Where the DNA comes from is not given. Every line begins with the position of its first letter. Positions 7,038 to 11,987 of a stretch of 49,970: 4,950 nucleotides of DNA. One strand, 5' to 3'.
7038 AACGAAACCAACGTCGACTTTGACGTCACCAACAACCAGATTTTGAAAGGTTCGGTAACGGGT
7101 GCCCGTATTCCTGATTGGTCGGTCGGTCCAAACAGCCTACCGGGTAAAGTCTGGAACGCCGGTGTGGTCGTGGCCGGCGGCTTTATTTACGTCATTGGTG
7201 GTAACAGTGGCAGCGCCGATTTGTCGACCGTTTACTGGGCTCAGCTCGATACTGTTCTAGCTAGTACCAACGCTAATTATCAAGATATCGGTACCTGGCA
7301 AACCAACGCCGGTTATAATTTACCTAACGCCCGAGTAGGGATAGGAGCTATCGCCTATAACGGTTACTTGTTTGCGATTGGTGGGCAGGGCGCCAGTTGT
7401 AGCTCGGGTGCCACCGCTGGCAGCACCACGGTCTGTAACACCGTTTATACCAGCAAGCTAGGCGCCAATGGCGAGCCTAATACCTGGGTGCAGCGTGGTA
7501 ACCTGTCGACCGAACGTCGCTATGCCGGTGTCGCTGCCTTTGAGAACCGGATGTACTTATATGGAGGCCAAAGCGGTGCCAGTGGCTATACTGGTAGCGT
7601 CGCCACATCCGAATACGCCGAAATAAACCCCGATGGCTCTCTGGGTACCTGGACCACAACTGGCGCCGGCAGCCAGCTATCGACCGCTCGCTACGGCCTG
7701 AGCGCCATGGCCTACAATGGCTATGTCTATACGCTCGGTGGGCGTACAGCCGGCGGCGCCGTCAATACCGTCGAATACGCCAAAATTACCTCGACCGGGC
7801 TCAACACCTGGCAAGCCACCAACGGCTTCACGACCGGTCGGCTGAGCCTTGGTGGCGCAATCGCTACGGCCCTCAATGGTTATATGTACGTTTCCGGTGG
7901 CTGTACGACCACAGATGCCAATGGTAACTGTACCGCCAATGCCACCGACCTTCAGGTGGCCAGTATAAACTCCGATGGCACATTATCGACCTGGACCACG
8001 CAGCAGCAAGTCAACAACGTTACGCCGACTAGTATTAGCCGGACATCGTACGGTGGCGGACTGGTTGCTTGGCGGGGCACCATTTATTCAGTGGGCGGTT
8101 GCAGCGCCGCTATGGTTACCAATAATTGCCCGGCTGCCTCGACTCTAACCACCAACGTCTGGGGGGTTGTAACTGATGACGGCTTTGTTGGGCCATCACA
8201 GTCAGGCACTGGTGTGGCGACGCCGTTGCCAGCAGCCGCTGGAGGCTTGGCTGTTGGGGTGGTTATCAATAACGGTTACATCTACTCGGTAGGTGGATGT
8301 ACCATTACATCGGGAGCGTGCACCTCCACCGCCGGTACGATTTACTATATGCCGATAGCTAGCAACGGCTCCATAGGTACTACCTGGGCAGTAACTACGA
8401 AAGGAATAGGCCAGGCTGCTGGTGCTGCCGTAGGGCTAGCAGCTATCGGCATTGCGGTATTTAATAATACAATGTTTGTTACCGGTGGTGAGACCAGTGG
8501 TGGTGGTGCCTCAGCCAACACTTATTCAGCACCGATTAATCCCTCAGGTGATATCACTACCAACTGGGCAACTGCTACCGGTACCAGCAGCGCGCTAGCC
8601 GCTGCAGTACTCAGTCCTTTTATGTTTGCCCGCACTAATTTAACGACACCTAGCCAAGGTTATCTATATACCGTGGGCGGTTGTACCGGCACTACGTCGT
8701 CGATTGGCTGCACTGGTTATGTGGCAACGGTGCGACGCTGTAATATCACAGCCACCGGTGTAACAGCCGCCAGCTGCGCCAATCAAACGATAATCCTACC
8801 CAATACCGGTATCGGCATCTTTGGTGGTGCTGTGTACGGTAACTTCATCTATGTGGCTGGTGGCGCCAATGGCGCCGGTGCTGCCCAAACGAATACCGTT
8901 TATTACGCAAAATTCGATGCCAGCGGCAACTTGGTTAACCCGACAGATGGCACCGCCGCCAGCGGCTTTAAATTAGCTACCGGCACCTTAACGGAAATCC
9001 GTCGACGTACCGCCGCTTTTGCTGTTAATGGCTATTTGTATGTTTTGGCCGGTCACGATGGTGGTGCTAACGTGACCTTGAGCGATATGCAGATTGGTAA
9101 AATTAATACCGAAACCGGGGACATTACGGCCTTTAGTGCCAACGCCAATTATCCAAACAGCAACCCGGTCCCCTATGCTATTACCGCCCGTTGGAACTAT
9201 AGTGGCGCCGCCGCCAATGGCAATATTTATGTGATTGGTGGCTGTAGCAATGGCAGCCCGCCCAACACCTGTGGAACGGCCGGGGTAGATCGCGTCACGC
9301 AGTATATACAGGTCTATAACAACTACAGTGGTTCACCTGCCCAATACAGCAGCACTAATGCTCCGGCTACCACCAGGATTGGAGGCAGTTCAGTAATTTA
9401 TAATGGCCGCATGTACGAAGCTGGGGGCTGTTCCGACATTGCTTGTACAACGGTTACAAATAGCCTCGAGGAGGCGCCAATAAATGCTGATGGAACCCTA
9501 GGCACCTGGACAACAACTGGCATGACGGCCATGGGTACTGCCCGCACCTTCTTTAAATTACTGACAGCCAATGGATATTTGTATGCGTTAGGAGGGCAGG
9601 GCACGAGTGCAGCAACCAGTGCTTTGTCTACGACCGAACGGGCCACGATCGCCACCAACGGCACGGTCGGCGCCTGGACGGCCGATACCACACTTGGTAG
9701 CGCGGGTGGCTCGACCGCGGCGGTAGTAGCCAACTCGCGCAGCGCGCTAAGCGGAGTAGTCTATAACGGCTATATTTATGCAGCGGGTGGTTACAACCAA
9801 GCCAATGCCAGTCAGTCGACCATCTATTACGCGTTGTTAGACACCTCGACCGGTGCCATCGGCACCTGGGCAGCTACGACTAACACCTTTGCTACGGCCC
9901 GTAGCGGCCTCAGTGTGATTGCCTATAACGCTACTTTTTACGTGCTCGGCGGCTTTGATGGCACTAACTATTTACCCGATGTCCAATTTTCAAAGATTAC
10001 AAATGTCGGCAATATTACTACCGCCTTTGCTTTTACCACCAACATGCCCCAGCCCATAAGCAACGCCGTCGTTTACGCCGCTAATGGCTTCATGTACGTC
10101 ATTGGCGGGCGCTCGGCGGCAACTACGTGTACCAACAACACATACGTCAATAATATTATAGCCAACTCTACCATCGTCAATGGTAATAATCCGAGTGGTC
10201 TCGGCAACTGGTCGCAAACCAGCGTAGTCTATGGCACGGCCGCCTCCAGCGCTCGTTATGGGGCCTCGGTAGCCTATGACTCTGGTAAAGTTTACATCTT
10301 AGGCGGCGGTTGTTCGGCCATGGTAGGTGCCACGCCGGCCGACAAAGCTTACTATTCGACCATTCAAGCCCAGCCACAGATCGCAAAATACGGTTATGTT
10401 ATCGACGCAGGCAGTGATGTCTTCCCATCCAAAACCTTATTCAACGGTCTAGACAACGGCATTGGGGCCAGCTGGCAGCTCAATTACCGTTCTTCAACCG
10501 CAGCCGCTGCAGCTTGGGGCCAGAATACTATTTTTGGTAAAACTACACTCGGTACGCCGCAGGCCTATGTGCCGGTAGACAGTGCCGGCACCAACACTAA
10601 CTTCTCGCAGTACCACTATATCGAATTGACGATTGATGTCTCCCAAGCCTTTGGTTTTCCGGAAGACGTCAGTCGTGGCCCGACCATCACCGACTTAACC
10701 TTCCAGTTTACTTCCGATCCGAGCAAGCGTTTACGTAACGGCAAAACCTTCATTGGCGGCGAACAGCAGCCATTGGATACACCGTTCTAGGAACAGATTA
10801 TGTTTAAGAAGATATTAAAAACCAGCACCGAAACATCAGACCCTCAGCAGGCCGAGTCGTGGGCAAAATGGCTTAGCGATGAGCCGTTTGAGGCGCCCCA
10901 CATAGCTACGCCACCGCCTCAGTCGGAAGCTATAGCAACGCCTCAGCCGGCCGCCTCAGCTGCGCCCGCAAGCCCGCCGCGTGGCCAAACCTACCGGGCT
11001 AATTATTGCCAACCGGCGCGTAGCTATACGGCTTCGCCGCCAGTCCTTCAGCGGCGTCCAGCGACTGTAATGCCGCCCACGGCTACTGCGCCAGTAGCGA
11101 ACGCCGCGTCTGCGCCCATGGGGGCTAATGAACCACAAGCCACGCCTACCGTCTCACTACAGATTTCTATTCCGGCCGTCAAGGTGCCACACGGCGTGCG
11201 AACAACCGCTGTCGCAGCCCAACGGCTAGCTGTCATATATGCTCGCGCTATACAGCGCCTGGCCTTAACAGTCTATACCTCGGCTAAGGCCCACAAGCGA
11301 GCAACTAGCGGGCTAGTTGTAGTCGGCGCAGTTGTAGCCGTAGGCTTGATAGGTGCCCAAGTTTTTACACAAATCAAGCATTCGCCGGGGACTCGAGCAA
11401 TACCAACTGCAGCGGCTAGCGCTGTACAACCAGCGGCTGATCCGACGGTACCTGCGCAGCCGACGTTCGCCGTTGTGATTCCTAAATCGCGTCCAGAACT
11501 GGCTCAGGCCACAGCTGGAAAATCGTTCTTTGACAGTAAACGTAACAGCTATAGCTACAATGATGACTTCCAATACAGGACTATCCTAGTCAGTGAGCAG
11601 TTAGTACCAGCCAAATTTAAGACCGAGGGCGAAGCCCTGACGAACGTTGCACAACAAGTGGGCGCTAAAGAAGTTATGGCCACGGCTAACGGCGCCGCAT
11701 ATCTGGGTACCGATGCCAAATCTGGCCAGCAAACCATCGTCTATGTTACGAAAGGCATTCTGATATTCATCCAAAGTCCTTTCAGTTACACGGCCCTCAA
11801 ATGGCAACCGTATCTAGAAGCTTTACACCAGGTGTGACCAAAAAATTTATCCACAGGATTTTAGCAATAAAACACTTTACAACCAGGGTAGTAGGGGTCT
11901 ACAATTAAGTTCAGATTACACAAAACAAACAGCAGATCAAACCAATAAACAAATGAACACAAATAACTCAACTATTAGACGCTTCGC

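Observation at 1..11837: Co-directional giant surface module: >1970-aa repeat fibre, 18-blade Kelch protein and a single-pass partner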

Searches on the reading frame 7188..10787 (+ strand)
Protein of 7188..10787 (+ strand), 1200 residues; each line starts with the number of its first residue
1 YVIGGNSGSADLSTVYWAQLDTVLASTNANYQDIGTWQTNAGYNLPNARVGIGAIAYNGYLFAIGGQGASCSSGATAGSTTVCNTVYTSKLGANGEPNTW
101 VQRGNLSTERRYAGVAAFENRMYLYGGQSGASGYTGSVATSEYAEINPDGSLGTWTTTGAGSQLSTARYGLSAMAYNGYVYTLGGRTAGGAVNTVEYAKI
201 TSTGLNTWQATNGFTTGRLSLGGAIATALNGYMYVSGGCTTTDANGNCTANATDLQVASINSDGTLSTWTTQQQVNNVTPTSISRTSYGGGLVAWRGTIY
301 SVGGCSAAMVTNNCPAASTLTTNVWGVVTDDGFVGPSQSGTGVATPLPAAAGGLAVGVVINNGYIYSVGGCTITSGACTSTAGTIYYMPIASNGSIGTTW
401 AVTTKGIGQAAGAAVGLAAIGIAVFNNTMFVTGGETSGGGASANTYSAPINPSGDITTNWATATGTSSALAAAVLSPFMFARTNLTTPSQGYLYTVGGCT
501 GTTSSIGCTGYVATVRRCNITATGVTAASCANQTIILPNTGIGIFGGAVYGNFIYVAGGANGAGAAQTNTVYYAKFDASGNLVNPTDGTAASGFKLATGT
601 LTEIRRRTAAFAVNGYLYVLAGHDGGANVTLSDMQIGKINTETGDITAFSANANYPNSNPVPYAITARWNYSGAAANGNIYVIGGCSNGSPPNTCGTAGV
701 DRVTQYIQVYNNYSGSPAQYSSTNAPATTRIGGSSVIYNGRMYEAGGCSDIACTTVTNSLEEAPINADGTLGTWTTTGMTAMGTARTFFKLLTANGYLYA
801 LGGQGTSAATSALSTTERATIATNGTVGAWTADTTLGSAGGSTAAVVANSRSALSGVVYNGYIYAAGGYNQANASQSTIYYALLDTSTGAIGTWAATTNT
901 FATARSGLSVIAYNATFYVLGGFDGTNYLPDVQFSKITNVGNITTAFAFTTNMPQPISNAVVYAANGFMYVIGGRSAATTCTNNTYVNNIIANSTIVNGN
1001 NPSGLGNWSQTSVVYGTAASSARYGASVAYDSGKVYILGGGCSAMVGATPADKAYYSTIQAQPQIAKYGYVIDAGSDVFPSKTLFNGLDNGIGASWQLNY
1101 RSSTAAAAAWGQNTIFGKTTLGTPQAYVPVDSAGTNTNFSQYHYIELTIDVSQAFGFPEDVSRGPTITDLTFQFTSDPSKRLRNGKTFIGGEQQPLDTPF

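Call 65: predict_structure(alignment_id=A3)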
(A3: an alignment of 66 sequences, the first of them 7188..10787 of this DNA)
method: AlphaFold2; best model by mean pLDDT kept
length: 1200 residues; sequences in the alignment: 66
mean_pLDDT: 83.2   pTM: 0.86
mean pLDDT of the five models: 83.2, 81.5, 80.8, 78.5, 77.6
residues with pLDDT >= 90: 492; 70-90: 536; 50-70: 109; < 50: 63
segments of 3 or more residues with pLDDT < 50: 25-32, 74-77, 275-281, 340-342, 654-662, 994-998, 1158-1163, 1181-1200
pLDDT, mean of each block of 10 residues (from residue 1): 84 87 49 72 92 90 91 54 91 84 87 91 90 79 90 82 88 91 92 94 86 93 88 91 86 88 89 51 70 82 81 69 70 64 70 91 94 78 93 86 89 84 94 87 92 90 81 88 86 92 75 92 85 82 91 91 80 90 88 90 90 87 81 86 85 49 69 88 87 73 82 81 91 93 95 92 90 87 94 94 81 94 89 89 86 93 95 93 91 93 94 90 93 89 89 91 88 93 89 48 79 82 93 93 82 91 79 81 71 72 87 81 81 78 86 57 53 60 39 36
secondary structure, 60 per line:
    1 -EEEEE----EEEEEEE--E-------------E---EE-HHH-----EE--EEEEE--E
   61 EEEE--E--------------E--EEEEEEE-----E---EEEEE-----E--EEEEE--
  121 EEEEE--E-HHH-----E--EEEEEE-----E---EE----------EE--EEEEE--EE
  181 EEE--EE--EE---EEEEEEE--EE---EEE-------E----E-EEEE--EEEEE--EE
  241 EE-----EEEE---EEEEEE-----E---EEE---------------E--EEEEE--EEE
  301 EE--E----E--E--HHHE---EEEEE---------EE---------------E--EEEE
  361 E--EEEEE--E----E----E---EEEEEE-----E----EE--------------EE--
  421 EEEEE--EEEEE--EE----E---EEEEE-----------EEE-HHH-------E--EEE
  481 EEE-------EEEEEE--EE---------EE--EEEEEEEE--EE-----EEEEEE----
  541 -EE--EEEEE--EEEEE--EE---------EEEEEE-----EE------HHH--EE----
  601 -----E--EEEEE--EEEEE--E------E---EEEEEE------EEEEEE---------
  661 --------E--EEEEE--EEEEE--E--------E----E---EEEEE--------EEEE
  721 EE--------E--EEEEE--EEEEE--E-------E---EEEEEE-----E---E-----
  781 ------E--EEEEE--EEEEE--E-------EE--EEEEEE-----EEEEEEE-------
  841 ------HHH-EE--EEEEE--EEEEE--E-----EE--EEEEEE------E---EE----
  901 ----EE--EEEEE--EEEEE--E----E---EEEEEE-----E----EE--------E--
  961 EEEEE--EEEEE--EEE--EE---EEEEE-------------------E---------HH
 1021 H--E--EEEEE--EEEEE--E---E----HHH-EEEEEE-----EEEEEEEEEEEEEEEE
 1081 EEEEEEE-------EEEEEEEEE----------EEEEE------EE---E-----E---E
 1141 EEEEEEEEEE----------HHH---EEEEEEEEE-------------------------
elements in order (helices of 4 or more, strands of 3 or more residues): E2-6 E11-17 E53-57 E60-64 E85-91 E101-105 E114-118 E121-125 E141-146 E172-176 E179-183 E195-201 E209-211 E226-229 E232-236 E239-242 E248-251 E255-260 E270-272 E291-295 E298-302 E323-327 E357-361 E364-368 E385-390 E421-425 E428-432 E445-449 E461-463 E478-483 E491-496 E514-521 E531-536 E546-550 E553-557 E571-576 E609-613 E616-620 E634-639 E646-651 E672-676 E679-683 E704-708 E717-722 E734-738 E741-745 E760-765 E790-794 E797-801 E816-821 E827-833 E855-859 E862-866 E879-884 E909-913 E916-920 E932-937 E961-965 E968-972 E975-977 E985-989 E1027-1031 E1034-1038 E1054-1059 E1065-1087 E1095-1103 E1114-1118 E1140-1150 E1167-1175

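Call 69: fold_search(model_id=the predicted structure, library=pdb)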
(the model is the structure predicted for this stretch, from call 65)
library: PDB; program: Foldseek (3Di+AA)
matches with E <= 10: 1200; with E <= 0.001: 506
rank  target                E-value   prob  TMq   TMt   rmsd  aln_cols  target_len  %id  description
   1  8glv_DA               6.4e-19  1.00  0.23  0.07  34.6      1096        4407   12  96-nm repeat unit of doublet microtubules from Chlamydomonas reinhardtii flagella (released 2023-05-31)
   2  8pjr                  1.1e-16  1.00  0.16  0.66  15.8       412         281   19  Crystal structure of the SAKe6AC-LB protein (released 2024-07-10)
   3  7ong                  3.6e-16  1.00  0.19  0.73   9.7       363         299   19  Crystal structure of the computationally designed SAKe6BE-L1 protein (released 2022-12-14)
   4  7opu                  8.0e-16  1.00  0.19  0.77  13.3       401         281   18  Self-assembled crystal structure of the computationally designed SAKe6BE-3HH protein (released 2022-12-14)
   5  8rbh_A                8.0e-16  1.00  0.16  0.64  15.7       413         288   17  Crystal structure of the kelch domain of human KLHL12 in complex with PEF1 peptide (released 2024-12-11)
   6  7op4                  1.2e-15  1.00  0.19  0.77   3.4       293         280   22  Crystal structure of the computationally designed SAKe6BE-3HH protein (released 2022-12-14)
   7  7onc                  1.2e-15  1.00  0.14  0.55  17.2       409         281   18  Crystal structure of the computationally designed SAKe6BE protein (released 2022-12-14)
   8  7on7_B                2.2e-15  1.00  0.19  0.81   9.7       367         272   20  Crystal structure of the computationally designed SAKe6BE-L2 protein (released 2022-12-14)
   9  9mf0_J                3.7e-15  1.00  0.22  0.78   4.6       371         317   16  Crystal structure of KRAS(GDP) bound to LZTR1(Kelch domain) (released 2025-09-10)
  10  7on7_A                4.2e-15  1.00  0.19  0.81   9.7       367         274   20  Crystal structure of the computationally designed SAKe6BE-L2 protein (released 2022-12-14)
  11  8pjy                  4.4e-15  1.00  0.13  0.53  17.9       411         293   18  Crystal structure of the computationally designed SAKe6EEref protein (released 2024-07-10)
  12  8pjt_C                5.1e-15  1.00  0.14  0.54  17.6       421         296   20  Crystal structure of the computationally designed SAKe6DEref protein (released 2024-07-10)
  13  6hrl_A                6.1e-15  1.00  0.19  0.76   9.6       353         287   18  Crystal structure of the Kelch domain of human KLHL17 (released 2018-10-17)
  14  7pvp                  6.4e-15  1.00  0.19  0.77  13.2       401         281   18  Crystal structure of the SAKe6BC designer protein (released 2023-01-18)
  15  9mez_D                9.2e-15  1.00  0.22  0.78   4.0       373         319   15  Crystal structure of MRAS(GDP) bound to LZTR1(Kelch domain) (released 2025-09-10)
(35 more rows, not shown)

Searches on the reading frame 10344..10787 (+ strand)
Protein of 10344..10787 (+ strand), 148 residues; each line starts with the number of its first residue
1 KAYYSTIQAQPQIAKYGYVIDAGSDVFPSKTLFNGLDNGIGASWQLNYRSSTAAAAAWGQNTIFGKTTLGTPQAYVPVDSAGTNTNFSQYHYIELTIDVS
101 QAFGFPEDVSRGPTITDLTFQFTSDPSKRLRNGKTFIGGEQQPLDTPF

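Call 64: search_solved_structures(query=A6, max_evalue=10)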
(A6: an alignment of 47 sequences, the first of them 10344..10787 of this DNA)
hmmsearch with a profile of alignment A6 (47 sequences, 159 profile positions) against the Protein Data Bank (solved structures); distinct sequences matched with E-value up to 10: 1.
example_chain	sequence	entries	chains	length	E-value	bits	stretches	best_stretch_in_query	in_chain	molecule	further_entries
6l7i_F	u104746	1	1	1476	0.61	13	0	28-63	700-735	TcdB1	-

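Call 73: search_protein_families(library=pfam, alignment_id=A6, max_evalue=1)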
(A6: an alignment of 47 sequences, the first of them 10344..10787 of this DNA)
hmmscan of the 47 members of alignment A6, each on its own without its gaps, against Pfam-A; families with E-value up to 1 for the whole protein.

A. member 1, window:10344-10787:+ (148 aa): 1 family
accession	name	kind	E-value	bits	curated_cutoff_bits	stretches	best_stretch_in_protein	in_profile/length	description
PF12256.14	TcdB_toxin_midN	-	0.014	15.1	24.8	1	18-93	58-136/181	Insecticide toxin TcdB middle/N-terminal region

B. families by the number of members that match (of 47 scanned): 3 families
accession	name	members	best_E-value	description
PF12256.14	TcdB_toxin_midN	19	7.9e-05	Insecticide toxin TcdB middle/N-terminal region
PF12093.14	bCoV_NS8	2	0.13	Betacoronavirus NS8 protein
PF19047.5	HOOK_N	1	0.29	HOOK domain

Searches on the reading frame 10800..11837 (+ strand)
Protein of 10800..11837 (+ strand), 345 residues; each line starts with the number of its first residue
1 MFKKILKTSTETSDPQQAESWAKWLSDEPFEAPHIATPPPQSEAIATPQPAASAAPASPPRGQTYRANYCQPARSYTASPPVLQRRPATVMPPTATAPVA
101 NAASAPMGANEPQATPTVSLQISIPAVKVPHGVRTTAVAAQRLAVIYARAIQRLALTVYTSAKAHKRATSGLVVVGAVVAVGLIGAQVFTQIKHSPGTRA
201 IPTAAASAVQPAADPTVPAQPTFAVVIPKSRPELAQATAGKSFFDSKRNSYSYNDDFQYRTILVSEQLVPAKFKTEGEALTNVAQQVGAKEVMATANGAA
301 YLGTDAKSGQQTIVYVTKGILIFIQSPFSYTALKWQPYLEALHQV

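Call 7: search_protein_families(library=pfam, proteins=[window:10800-11837:+], max_evalue=0.1)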
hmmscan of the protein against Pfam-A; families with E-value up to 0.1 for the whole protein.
window:10800-11837:+ (345 aa): 0 families

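Call 32: search_protein_families(library=phrogs, proteins=[window:10800-11837:+], max_evalue=0.01)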
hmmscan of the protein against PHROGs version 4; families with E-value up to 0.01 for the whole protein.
window:10800-11837:+ (345 aa): 0 families

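Call 33: search_protein_families(library=ncbifam, proteins=[window:10800-11837:+], max_evalue=0.01)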
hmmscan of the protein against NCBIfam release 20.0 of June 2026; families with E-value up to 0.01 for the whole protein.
window:10800-11837:+ (345 aa): 0 families

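Call 34: find_homologous_proteins(query=window:10800-11837:+)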
Query window:10800-11837:+ (345 aa): 2 proteins with E <= 0.001 among 8000 candidates.
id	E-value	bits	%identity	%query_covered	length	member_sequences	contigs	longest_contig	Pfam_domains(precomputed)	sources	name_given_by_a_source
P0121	5.8e-215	731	100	100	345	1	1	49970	-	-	-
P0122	2.5e-70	256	45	100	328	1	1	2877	-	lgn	-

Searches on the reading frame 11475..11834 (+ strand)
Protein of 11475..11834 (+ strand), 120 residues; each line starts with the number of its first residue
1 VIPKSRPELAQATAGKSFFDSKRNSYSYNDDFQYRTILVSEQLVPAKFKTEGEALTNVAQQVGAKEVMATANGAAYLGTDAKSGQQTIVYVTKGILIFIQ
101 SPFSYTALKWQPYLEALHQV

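Call 57: search_solved_structures(query=A4, max_evalue=10)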
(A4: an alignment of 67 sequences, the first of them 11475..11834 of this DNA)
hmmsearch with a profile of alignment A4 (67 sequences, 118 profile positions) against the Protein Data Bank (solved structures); distinct sequences matched with E-value up to 10: 5.
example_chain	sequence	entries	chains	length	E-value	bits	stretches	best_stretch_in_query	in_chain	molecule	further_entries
2bmo_B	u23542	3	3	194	0.38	14.4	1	12-67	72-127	OXYGENASE-BETA NBDO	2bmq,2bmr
2y7m_A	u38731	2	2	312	1.4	12.6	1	12-49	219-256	AGGLUTININ-LIKE ALS9 PROTEIN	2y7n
2y7o_A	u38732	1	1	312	1.4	12.6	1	12-49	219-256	AGGLUTININ-LIKE ALS9 PROTEIN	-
2y7l_A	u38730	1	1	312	1.4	12.6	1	12-49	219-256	AGGLUTININ-LIKE ALS9 PROTEIN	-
2ylh_A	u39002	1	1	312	1.4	12.6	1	12-49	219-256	AGGLUTININ-LIKE PROTEIN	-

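Call 58: search_protein_families(library=pfam, alignment_id=A4, max_evalue=1)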
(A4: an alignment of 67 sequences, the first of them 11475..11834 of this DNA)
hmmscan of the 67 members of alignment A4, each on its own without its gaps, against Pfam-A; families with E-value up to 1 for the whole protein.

A. member 1, window:11475-11834:+ (120 aa): 0 families

B. families by the number of members that match (of 67 scanned): 23 families
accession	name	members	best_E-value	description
PF14285.11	DUF4367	5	4.7e-05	Domain of unknown function (DUF4367)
PF09754.15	PAC2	4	0.001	PAC2 family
PF24150.1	C2_SHIP1-2_first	4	0.0067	SHIP1/2 first C2 domain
PF18443.6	Tli4_N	3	0.031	Tle cognate immunity protein 4 N-terminal domain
PF11192.13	DUF2977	2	0.17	Protein of unknown function (DUF2977)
PF20744.3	gp37_trimer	1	0.0054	Tail fibre protein gp37 trimerization region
PF06870.17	RNA_pol_I_A49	1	0.015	A49-like RNA polymerase I associated factor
PF11517.13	Nab2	1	0.019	Nuclear abundant poly(A) RNA-bind protein 2 (Nab2)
PF12222.14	PNGaseA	1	0.025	Peptide N-acetyl-beta-D-glucosaminyl asparaginase amidase A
PF10863.13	NOP19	1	0.032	Nucleolar protein 19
PF16364.11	Antigen_C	1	0.035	Cell surface antigen C-terminus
PF15517.12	TBPIP_N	1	0.037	TBP-interacting protein N-terminus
PF09977.15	Tad_C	1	0.039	Putative Tad-like Flp pilus-assembly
PF18727.6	ALMS_repeat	1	0.057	Alstrom syndrome repeat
PF03958.22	Secretin_N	1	0.058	Bacterial type II/III secretion system short domain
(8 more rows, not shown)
